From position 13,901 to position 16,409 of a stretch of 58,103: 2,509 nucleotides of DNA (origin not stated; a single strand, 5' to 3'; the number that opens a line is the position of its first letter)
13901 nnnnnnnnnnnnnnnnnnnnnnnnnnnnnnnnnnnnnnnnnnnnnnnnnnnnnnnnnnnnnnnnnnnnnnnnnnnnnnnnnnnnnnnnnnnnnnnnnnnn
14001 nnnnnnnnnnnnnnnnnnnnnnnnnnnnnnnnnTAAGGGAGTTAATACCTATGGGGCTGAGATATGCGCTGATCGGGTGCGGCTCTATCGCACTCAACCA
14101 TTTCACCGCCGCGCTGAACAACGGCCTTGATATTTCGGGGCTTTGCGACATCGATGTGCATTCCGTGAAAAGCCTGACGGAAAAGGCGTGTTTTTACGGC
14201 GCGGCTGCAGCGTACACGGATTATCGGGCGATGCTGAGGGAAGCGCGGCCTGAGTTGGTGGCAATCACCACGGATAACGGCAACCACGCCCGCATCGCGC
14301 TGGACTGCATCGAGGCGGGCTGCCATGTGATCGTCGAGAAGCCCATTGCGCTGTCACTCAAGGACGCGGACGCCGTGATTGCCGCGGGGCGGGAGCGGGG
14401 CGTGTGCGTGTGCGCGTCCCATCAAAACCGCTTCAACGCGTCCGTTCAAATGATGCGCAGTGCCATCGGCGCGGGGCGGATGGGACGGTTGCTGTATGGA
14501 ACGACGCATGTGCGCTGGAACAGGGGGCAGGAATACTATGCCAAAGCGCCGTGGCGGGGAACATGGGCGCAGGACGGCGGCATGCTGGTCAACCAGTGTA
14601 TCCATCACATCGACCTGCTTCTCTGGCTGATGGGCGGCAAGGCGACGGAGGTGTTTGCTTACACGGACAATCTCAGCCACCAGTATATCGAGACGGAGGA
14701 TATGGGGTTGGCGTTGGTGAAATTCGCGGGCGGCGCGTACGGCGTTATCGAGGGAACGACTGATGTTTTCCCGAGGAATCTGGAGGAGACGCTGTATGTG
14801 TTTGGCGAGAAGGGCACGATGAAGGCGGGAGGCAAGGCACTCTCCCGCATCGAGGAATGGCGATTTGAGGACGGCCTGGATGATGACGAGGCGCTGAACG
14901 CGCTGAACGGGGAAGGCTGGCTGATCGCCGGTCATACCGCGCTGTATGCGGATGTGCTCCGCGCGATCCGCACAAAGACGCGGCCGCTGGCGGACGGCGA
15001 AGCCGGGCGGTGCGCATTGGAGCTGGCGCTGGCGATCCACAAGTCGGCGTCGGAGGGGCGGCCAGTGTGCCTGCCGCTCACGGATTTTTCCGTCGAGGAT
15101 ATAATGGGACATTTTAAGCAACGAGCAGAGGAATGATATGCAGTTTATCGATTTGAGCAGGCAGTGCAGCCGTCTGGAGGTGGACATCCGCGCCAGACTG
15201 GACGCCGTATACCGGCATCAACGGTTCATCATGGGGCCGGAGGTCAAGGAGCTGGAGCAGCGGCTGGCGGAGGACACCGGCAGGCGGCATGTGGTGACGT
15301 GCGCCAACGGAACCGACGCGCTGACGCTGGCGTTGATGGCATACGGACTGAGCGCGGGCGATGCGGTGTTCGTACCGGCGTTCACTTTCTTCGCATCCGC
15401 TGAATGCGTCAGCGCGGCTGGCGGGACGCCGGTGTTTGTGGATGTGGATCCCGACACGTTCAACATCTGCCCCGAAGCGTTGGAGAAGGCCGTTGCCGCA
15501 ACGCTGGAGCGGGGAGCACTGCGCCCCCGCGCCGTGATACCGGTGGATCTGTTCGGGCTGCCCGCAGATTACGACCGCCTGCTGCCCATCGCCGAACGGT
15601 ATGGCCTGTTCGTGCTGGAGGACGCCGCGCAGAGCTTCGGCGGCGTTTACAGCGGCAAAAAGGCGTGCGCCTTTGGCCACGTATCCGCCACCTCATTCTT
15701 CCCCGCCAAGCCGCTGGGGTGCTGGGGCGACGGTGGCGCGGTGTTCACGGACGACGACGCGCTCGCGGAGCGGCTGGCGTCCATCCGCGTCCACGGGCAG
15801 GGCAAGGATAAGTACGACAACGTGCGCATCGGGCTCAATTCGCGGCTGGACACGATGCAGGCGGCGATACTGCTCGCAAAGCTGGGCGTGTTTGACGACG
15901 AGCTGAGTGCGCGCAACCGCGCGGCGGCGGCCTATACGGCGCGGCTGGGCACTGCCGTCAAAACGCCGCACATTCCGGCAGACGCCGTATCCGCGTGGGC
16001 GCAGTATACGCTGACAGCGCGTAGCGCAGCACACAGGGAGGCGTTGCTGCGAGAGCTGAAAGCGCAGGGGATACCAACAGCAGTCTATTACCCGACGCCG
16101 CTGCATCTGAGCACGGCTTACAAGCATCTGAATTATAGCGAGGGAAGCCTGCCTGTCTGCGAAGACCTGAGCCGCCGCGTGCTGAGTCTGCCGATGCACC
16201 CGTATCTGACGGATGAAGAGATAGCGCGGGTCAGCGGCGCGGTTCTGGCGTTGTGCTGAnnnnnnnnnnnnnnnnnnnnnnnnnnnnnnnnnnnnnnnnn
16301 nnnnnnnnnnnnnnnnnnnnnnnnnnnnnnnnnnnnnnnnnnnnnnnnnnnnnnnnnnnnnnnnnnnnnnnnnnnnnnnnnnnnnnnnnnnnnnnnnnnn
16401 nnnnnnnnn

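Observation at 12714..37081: Composite Gram-positive surface-glycan locus combining a di-N-acetylated uronic acid pathway, a nonulosonate pathway, Wzx/Wzy and a Gtr-type modification module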

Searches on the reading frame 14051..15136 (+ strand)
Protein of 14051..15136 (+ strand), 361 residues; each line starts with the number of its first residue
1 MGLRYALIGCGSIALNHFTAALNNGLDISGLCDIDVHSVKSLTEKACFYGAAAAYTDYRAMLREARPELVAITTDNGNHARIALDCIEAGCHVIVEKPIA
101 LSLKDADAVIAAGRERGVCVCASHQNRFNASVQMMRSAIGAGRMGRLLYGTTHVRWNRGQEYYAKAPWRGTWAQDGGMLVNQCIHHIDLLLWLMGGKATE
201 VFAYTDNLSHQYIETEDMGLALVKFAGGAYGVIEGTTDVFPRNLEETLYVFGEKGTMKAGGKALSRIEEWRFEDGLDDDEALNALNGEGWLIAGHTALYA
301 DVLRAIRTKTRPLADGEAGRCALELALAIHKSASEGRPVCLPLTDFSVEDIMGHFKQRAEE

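Call 3: search_protein_families(library=pfam, proteins=[window:14051-15136:+])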
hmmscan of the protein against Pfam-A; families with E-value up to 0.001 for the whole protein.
window:14051-15136:+ (361 aa): 3 families
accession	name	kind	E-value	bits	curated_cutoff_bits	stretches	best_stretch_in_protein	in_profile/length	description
PF22725.1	GFO_IDH_MocA_C3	-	1.7e-28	99.5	27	1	132-257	1-123/124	GFO/IDH/MocA C-terminal domain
PF02894.22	GFO_IDH_MocA_C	-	4.8e-26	92.3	22.9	1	136-341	1-218/218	Oxidoreductase family, C-terminal alpha/beta domain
PF01408.29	GFO_IDH_MocA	-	1e-22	81.5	24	1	3-122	1-118/120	Oxidoreductase family, NAD-binding Rossmann fold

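Call 5: search_protein_families(library=ncbifam, proteins=[window:14051-15136:+])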
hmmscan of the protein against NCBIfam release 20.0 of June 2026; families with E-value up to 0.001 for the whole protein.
window:14051-15136:+ (361 aa): 9 families
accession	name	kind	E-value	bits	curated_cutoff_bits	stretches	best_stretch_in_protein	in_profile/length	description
NF040723.1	UDP-GlcNAcDh_Arch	equivalog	4.7e-34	118.3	450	1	3-255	1-233/302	UDP-N-acetylglucosamine 3-dehydrogenase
TIGR04380.1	myo_inos_iolG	equivalog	6.8e-33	113.9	355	1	4-339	3-329/330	inositol 2-dehydrogenase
NF052479.1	LevoglcsnDh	equivalog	9.7e-21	73.9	650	1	43-205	50-212/386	levoglucosan dehydrogenase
NF008607.0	PRK11579.1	subfamily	5.2e-14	52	330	1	4-196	6-191/346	oxidoreductase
NF007574.0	PRK10206.1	equivalog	4.2e-13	49.1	352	1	34-196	34-189/345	oxidoreductase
NF052679.1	InsChiInosDhIolG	equivalog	6e-12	45.2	540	1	1-199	1-190/343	bifunctional inositol 2-dehydrogenase/D-chiro-inositol 1-dehydrogenase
NF058561.1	BT_2158_fam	equivalog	2.2e-11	43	750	1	6-146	39-176/487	glycoside 3-dehydrogenase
NF041392.1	XylDh_Gfo6_Halo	equivalog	3.9e-08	32.5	350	1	3-339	17-348/350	D-xylose 1-dehydrogenase Gfo6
NF058563.1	BT_2159_fam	equivalog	0.00037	19.6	650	1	5-147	3-143/350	disaccharide 3-dehydrogenase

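Call 15: search_solved_structures(query=window:14051-15136:+, max_evalue=0.00001)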
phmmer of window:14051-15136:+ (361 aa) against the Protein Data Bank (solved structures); distinct sequences matched with E-value up to 0.00001: 72 (the best 60 are shown).
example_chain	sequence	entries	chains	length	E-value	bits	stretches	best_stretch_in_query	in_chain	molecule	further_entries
3q2k_A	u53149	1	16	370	1.4e-67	231.6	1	3-343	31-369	oxidoreductase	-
3q2i_A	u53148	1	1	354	3.2e-67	230.4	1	3-343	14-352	dehydrogenase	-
7xr9_A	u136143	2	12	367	2.4e-25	92.6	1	3-196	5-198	DgpA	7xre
8tdi_L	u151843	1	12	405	1.9e-24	89.7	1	28-239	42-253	P2B11 Glucuronide-3-dehydrogenase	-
9m3d_B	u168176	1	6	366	6.4e-23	84.7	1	3-341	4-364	DgpA1 from W974-1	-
3ezy_A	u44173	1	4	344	3.9e-20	75.5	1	1-341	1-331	Dehydrogenase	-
6z3b_A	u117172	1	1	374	4e-20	75.5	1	56-258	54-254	Gfo/Idh/MocA family oxidoreductase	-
6z3b_B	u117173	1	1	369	4.1e-20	75.4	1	56-258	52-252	Gfo/Idh/MocA family oxidoreductase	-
6z3c_AAA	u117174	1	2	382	4.3e-20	75.4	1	56-258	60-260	Gfo/Idh/MocA family oxidoreductase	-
8w9s_A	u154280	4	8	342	9.4e-19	71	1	3-271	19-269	NADH-dependent dihydrogenase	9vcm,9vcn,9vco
2glx_A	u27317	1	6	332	3.4e-17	65.8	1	5-338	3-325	1,5-anhydro-D-fructose reductase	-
4fb5_A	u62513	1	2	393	6.6e-17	64.9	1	45-272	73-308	Probable oxidoreductase protein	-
7wzd_A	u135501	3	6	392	7.5e-17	64.7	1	52-233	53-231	4,5-dihydroxyphthalate dehydrogenase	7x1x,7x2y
3e18_A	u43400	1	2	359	8.6e-17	64.5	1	6-255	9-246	oxidoreductase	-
6ktj_A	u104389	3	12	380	1.5e-16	63.7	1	6-276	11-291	Scyllo-inositol dehydrogenase with L-glucose dehydrogenase activity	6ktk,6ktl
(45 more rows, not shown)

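Call 52: find_homologous_proteins(query=window:14051-15136:+, max_evalue=1e-40)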
Query window:14051-15136:+ (361 aa): 7971 proteins with E <= 1e-40 among 8000 candidates; the best 120 are listed.
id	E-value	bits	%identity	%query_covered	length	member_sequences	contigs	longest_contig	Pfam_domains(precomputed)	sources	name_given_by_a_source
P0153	3.6e-244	827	100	100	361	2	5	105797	PF01408.29,PF22725.2,PF02894.23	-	-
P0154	1.0e-167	576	-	-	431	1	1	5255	PF01408.29,PF22725.2,PF02894.23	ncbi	-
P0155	1.0e-161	556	67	99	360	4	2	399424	PF01408.29,PF22725.2,PF02894.23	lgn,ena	-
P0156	7.0e-158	544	66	99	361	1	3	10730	PF01408.29,PF22725.2,PF02894.23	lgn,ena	-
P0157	3.4e-155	535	65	98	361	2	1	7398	PF01408.29,PF22725.2,PF02894.23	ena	-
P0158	7.1e-152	524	65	98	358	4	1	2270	PF01408.29,PF22725.2,PF02894.23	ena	-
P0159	3.5e-144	498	63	98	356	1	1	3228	PF01408.29,PF22725.2,PF02894.23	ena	-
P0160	6.5e-144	498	60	98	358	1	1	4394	PF01408.29,PF22725.2,PF02894.23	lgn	-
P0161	1.7e-143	496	60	98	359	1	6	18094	PF01408.29,PF22725.2,PF02894.23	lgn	-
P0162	2.4e-143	496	60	98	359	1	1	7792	PF01408.29,PF22725.2,PF02894.23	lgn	-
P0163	3.2e-142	492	59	98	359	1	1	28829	PF01408.29,PF22725.2,PF02894.23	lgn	-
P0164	5.6e-142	491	59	98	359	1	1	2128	PF01408.29,PF22725.2,PF02894.23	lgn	-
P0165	5.9e-142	491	60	98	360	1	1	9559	PF01408.29,PF22725.2,PF02894.23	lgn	-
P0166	6.2e-142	491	60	98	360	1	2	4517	PF01408.29,PF22725.2,PF02894.23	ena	-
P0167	6.7e-142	491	60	98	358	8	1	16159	PF01408.29,PF22725.2,PF02894.23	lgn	-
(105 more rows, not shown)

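Call 53: find_encoding_contigs(protein=P0155, flank=10000, max_places=2)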
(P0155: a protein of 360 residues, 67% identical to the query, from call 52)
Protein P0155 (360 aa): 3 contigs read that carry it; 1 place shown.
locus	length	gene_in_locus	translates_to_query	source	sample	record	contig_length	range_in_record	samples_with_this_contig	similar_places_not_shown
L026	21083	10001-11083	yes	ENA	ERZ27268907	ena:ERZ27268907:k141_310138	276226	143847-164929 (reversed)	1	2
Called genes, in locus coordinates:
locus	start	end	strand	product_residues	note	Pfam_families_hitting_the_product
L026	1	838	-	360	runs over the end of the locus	PF00392:GntR, PF00532:Peripla_BP_1, PF13407:Peripla_BP_4, PF13377:Peripla_BP_3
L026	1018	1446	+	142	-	PF12663:DUF3788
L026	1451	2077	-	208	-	PF13346:ABC2_membrane_5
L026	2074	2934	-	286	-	PF00005:ABC_tran, PF13401:AAA_22 (weak), PF13304:AAA_21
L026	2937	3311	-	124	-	PF00392:GntR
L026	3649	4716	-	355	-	PF01266:DAO (weak), PF02558:ApbA, PF03807:F420_oxidored (weak), PF08546:ApbA_C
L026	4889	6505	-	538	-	PF02690:Na_Pi_cotrans, PF01895:PhoU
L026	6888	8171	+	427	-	PF13439:Glyco_transf_4, PF13579:Glyco_trans_4_4, PF00534:Glycos_transf_1, PF13692:Glyco_trans_1_4, PF13524:Glyco_trans_1_2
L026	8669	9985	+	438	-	PF03446:NAD_binding_2, PF03721:UDPG_MGDP_dh_N, PF00984:UDPG_MGDP_dh, PF03720:UDPG_MGDP_dh_C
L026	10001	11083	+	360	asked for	PF01408:GFO_IDH_MocA, PF22725:GFO_IDH_MocA_C3, PF02894:GFO_IDH_MocA_C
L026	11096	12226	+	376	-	PF01041:DegT_DnrJ_EryC1, PF00155:Aminotran_1_2 (weak)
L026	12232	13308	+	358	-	PF13439:Glyco_transf_4, PF13477:Glyco_trans_4_2, PF13579:Glyco_trans_4_4, PF20706:GT4-conflict, PF00534:Glycos_transf_1, PF13692:Glyco_trans_1_4, PF13524:Glyco_trans_1_2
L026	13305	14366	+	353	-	PF23952:LRR_EndoS (faint), PF00560:LRR_1 (faint), PF13855:LRR_8 (faint), PF23211:LRR_LRWD1 (faint), PF23598:LRR_14, PF12799:LRR_4 (weak), PF13516:LRR_6 (faint), PF12799:LRR_4 (weak)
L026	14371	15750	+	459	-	-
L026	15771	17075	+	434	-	PF01943:Polysacc_synt, PF13440:Polysacc_synt_3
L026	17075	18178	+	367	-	PF00534:Glycos_transf_1, PF13692:Glyco_trans_1_4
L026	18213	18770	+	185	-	PF25084:LbH_EIF2B, PF00132:Hexapep, PF25087:GMPPB_C (weak), PF14602:Hexapep_2 (weak)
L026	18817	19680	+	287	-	PF25084:LbH_EIF2B (weak), PF25087:GMPPB_C (weak), PF00132:Hexapep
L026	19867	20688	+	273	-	PF00106:adh_short, PF08659:KR, PF13561:adh_short_C2, PF23441:SDR (weak)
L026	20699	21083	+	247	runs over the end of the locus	PF00106:adh_short, PF08659:KR, PF13561:adh_short_C2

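Call 54: find_encoding_contigs(protein=P0154, flank=10000, max_places=2)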
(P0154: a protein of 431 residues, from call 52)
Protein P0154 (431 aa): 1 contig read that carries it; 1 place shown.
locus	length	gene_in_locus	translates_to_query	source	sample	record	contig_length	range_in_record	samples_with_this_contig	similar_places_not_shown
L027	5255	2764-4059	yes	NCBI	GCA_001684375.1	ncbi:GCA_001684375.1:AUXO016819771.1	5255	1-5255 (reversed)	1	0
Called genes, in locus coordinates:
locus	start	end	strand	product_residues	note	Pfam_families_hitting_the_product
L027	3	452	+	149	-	?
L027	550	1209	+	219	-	PF02397:Bac_transf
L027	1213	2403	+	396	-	PF21360:PylC-like_N (weak), PF18130:ATPgrasp_N (weak), PF02655:ATP-grasp_3, PF02222:ATP-grasp, PF02786:CPSase_L_D2, PF07478:Dala_Dala_lig_C (weak), PF13535:ATP-grasp_4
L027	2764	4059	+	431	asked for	PF01408:GFO_IDH_MocA, PF22725:GFO_IDH_MocA_C3, PF02894:GFO_IDH_MocA_C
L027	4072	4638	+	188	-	PF00132:Hexapep, PF25084:LbH_EIF2B, PF14602:Hexapep_2 (faint), PF25087:GMPPB_C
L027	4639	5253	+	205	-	?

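Call 55: search_protein_families(library=pfam, proteins=[L026:14371-15750:+, L026:6888-8171:+], max_evalue=0.01)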
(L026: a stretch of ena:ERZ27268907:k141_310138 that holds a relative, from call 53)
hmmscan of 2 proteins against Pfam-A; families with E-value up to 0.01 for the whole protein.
L026:14371-15750:+ (459 aa): 0 families

L026:6888-8171:+ (427 aa): 5 families
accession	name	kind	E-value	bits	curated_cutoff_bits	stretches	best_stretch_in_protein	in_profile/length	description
PF13439.12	Glyco_transf_4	-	2.6e-18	67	28.5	1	22-215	2-169/170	Glycosyltransferase Family 4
PF13579.12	Glyco_trans_4_4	-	5.1e-15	56.6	29.7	1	31-208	11-155/158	Glycosyl transferase 4-like domain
PF13692.12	Glyco_trans_1_4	-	6.1e-14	52.9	27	1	237-382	3-140/142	Glycosyl transferases group 1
PF00534.26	Glycos_transf_1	-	5.6e-11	42.7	26.4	1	236-393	16-166/172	Glycosyl transferases group 1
PF13524.12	Glyco_trans_1_2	-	7.7e-08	32.8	25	1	262-410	10-140/144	Glycosyl transferase-like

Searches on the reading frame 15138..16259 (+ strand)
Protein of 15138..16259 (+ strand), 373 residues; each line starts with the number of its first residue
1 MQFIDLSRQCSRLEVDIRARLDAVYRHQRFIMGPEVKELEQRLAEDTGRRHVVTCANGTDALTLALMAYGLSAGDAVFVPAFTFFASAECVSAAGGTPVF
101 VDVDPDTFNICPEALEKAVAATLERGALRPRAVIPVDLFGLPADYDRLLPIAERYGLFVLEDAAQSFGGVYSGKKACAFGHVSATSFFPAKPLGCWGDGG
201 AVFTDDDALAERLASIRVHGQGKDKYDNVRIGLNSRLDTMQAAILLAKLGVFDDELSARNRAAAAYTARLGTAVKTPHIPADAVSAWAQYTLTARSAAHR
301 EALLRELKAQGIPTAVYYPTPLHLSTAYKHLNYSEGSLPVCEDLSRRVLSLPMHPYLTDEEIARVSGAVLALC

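Call 3: search_protein_families(library=pfam, proteins=[window:15138-16259:+])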
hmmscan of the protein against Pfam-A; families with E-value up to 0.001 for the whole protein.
window:15138-16259:+ (373 aa): 2 families
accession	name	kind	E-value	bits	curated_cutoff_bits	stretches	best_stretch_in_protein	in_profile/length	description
PF01041.23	DegT_DnrJ_EryC1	-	8.8e-107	357.9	19.8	1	15-369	5-359/360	DegT/DnrJ/EryC1/StrS aminotransferase family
PF00155.27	Aminotran_1_2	-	2.1e-07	30.9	19.7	1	36-122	44-140/361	Aminotransferase class I and II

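Call 5: search_protein_families(library=ncbifam, proteins=[window:15138-16259:+])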
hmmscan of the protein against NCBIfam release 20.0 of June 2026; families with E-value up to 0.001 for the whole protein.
window:15138-16259:+ (373 aa): 14 families
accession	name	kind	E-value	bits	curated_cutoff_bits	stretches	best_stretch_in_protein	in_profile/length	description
TIGR03588.1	PseC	equivalog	2.1e-68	231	423.5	1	16-370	13-377/380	UDP-4-amino-4,6-dideoxy-N-acetyl-beta-L-altrosamine transaminase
TIGR04181.1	NHT_00031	hypoth_equivalog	1e-57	195.7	420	1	33-352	29-357/359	LegC family aminotransferase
NF008687.0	PRK11706.1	equivalog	3.3e-54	184.1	375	1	37-370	34-371/375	dTDP-4-amino-4,6-dideoxygalactose transaminase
TIGR04427.1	PLP_DesI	equivalog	6.1e-53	180.3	650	1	32-367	50-377/390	dTDP-4-dehydro-6-deoxyglucose aminotransferase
NF008658.2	PRK11658.1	equivalog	2.5e-51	174.5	631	1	3-370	4-374/379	UDP-4-amino-4-deoxy-L-arabinose aminotransferase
TIGR02379.1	ECA_wecE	subfamily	5.4e-44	150.5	434.85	1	33-366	30-368/376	dTDP-4-amino-4,6-dideoxy-D-glucose transaminase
NF011936.0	PRK15407.1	equivalog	3.6e-34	118.2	423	2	29-220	60-251/440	lipopolysaccharide biosynthesis protein RfbH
NF005588.0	PRK07309.1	equivalog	3.4e-06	26.2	576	1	51-124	93-165/391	pyridoxal phosphate-dependent aminotransferase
NF004769.0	PRK06107.1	equivalog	1.2e-05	24.3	617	1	37-121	81-165/402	aspartate transaminase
NF006488.0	PRK08912.1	equivalog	2.8e-05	23.2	498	1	50-121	88-158/387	aminotransferase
NF012025.0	PRK15481.1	equivalog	2.8e-05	22.9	573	1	34-135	125-225/432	MocR-like B6 salvage transcription factor PtsJ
NF005816.0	PRK07682.1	equivalog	0.00027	19.7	620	1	52-123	93-164/390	aminotransferase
NF041364.1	GntC_guanitoxin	equivalog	0.00033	19.7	415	0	58-124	68-136/356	guanitoxin biosynthesis PLP-dependent (S)-gamma-hydroxy-L-arginine cyclodehydratase GntC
NF005817.0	PRK07683.1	equivalog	0.00068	18.4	575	1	52-120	92-159/387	aminotransferase A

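Call 16: search_solved_structures(query=window:15138-16259:+, max_evalue=1e-20)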
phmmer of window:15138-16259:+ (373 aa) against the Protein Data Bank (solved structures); distinct sequences matched with E-value up to 1e-20: 45.
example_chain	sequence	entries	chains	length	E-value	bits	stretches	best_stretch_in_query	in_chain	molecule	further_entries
4qgr_A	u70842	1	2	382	3.8e-132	443.8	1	1-369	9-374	DegT/DnrJ/EryC1/StrS aminotransferase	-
3nyu_A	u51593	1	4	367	1.4e-103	349.8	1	2-368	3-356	Aminotransferase WbpE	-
3nu7_A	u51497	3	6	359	1.6e-103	349.6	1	2-365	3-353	Aminotransferase WbpE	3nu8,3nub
3nys_A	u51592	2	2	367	1e-102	347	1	2-368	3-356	Aminotransferase WbpE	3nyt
8e75_A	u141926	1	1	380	2.2e-100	339.3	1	1-364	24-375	DegT/DnrJ/EryC1/StrS aminotransferase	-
8e77_A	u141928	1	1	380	2.2e-100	339.3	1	1-364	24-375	DegT/DnrJ/EryC1/StrS aminotransferase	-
7b0d_A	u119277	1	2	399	9.8e-73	248.4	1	2-369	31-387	Glutamine--scyllo-inositol transaminase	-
3frk_A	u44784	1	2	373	1.7e-71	244.3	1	10-365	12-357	QdtB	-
2oga_A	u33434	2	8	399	4.2e-70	239.7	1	2-369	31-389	Transaminase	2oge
7n63_A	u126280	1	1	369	4.6e-57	196.8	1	2-363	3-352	Putative aminotransferase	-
3bn1_A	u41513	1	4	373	1.4e-56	195.3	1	33-368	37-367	Perosamine synthetase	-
3dr7_A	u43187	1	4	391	1.6e-56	195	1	33-368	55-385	Putative perosamine synthetase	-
3dr4_A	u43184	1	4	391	5.2e-56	193.4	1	33-368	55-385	Putative perosamine synthetase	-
5u1z_A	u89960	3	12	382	6.4e-53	183.2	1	3-366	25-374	Putative aminotransferase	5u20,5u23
5u21_A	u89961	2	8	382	4.4e-52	180.4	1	3-366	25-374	Putative aminotransferase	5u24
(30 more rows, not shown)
